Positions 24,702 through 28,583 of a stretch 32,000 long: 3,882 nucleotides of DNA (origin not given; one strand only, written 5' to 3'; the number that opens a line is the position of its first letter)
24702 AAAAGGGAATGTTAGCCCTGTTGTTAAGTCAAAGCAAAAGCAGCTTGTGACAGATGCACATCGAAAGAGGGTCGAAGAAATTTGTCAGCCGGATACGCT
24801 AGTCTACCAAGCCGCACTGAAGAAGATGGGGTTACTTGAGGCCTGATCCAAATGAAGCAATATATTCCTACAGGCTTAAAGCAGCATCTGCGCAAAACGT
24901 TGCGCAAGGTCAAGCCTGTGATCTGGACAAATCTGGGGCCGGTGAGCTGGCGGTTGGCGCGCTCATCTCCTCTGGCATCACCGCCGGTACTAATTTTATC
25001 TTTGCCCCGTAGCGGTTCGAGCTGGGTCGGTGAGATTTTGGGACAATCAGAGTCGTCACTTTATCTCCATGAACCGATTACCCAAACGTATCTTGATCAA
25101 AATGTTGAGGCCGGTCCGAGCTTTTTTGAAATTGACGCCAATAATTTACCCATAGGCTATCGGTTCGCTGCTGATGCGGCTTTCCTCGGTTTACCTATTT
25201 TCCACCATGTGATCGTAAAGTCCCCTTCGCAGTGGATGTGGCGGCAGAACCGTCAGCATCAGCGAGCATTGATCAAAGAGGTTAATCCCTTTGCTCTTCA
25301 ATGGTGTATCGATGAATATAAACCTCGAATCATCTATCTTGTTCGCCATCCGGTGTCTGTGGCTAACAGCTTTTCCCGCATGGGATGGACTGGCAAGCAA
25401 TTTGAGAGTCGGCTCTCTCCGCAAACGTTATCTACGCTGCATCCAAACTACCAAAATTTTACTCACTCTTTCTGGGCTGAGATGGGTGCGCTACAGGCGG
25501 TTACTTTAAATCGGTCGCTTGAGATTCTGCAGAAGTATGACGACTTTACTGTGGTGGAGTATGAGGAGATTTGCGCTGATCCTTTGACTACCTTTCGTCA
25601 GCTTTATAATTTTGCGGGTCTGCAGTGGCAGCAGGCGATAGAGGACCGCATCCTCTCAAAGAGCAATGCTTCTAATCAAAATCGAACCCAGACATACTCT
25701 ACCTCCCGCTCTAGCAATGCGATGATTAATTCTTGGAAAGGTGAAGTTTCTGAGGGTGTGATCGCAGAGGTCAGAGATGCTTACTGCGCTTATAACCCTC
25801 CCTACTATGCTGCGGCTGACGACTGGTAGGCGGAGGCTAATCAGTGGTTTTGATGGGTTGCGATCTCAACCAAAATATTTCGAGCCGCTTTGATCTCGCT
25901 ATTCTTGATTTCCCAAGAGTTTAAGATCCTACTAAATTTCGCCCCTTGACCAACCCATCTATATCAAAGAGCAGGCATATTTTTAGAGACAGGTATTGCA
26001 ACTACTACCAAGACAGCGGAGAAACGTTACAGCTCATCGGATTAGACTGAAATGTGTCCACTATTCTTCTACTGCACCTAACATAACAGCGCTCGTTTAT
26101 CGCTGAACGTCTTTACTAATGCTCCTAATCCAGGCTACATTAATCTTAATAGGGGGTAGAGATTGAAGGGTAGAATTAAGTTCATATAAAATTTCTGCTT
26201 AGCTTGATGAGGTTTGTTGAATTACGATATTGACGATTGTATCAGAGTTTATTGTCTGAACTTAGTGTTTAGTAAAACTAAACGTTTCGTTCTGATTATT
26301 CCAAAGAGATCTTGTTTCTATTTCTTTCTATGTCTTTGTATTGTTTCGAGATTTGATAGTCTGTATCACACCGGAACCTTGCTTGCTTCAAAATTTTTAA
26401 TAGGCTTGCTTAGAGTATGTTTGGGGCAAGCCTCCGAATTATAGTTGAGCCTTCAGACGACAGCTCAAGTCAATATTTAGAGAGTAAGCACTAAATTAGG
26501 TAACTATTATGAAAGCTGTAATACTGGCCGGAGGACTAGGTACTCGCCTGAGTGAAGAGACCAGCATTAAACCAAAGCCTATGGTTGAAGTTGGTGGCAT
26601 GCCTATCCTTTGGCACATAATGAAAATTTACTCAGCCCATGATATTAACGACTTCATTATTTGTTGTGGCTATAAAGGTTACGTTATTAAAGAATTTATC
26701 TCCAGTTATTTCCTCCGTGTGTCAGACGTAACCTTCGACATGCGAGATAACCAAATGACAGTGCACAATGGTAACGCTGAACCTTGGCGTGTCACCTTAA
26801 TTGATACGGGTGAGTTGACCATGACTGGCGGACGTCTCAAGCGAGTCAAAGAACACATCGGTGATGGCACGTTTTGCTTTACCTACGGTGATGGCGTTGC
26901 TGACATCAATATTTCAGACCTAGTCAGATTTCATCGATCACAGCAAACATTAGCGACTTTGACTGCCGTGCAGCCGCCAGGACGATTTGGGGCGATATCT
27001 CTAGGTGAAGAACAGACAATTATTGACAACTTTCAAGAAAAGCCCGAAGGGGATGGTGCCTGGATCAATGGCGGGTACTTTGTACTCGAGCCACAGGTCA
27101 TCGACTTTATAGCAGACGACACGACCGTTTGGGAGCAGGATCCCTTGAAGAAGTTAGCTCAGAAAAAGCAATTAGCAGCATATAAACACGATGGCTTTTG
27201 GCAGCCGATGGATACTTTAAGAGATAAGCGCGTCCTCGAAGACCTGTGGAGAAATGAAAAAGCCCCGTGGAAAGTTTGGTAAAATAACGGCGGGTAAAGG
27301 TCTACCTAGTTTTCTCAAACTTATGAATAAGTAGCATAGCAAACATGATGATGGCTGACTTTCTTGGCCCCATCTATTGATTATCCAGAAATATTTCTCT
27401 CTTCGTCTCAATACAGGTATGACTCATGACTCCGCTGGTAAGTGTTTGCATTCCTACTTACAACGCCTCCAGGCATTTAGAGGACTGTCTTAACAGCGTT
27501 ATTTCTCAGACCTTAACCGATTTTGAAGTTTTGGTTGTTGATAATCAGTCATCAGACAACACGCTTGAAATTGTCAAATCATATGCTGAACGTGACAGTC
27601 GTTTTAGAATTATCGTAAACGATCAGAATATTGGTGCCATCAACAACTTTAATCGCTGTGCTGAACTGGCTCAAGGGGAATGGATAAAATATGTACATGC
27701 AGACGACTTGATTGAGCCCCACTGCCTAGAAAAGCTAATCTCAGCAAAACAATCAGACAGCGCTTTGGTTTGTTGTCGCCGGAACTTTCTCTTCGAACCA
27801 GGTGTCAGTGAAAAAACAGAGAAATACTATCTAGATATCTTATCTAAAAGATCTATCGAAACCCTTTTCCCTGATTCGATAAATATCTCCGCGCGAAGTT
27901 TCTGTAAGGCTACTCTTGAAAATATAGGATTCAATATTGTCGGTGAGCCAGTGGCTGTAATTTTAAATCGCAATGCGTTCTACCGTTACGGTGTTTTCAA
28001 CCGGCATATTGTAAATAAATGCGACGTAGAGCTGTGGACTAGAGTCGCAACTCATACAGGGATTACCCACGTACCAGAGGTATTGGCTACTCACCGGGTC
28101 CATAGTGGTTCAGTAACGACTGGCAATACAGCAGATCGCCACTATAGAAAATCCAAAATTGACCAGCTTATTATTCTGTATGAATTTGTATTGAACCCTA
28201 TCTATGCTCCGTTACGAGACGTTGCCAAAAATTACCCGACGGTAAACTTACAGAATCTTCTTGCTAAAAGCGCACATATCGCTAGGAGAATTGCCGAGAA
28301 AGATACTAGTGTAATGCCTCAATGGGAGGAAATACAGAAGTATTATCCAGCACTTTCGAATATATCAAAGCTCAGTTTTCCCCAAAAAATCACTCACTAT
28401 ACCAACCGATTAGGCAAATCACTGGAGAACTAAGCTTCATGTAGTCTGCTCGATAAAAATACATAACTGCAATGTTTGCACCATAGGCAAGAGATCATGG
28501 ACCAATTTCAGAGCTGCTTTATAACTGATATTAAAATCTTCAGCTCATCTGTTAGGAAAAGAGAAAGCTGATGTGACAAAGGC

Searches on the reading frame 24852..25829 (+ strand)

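Call 48: search_protein_families(library=pfam, proteins=[window:24852-25829:+], max_evalue=0.001)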
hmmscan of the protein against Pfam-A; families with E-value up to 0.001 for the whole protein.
window:24852-25829:+ (325 aa): 2 families
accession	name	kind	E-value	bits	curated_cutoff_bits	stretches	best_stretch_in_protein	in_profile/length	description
PF13469.12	Sulfotransfer_3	-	1.8e-14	54.9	27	1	45-260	1-215/216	Sulfotransferase family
PF00685.33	Sulfotransfer_1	-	2.2e-13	50.7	22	1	44-310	2-246/255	Sulfotransferase domain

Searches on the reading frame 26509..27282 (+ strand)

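Call 48: search_protein_families(library=pfam, proteins=[window:26509-27282:+], max_evalue=0.001)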
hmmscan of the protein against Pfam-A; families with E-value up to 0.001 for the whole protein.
window:26509-27282:+ (257 aa): 2 families
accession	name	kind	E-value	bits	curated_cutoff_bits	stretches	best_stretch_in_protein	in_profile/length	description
PF00483.29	NTP_transferase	-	5.1e-21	75.8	21.2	1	2-217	1-210/245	Nucleotidyl transferase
PF12804.13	NTP_transf_3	-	1.4e-07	32.3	27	1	3-56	1-49/160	MobA-like NTP transferase domain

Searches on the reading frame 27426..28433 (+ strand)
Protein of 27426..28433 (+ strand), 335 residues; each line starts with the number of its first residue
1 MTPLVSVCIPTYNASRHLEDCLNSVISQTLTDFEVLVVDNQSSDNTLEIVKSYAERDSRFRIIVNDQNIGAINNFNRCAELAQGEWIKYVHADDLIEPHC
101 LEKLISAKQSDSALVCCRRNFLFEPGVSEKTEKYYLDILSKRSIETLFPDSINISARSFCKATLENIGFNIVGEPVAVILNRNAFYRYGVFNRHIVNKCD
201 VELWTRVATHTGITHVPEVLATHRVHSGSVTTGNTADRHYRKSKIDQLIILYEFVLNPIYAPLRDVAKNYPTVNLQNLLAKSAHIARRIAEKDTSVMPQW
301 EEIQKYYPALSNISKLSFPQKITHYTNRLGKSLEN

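Call 64: search_protein_families(library=pfam, proteins=[window:27426-28433:+], max_evalue=0.01)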
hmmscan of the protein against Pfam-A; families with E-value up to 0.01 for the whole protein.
window:27426-28433:+ (335 aa): 4 families
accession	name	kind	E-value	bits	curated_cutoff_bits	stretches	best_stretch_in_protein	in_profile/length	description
PF00535.33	Glycos_transf_2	-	4.2e-33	115.1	23.3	1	6-123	1-119/168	Glycosyl transferase family 2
PF13641.12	Glyco_tranf_2_3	-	1.8e-10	41.7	27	1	5-119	3-123/230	Glycosyltransferase like family 2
PF10111.15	Glyco_tranf_2_2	-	1.5e-09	38.2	27.3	1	6-228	1-220/276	Glycosyltransferase like family 2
PF13704.12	Glyco_tranf_2_4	-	0.0023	18.9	27.5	1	34-96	21-84/98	Glycosyl transferase family 2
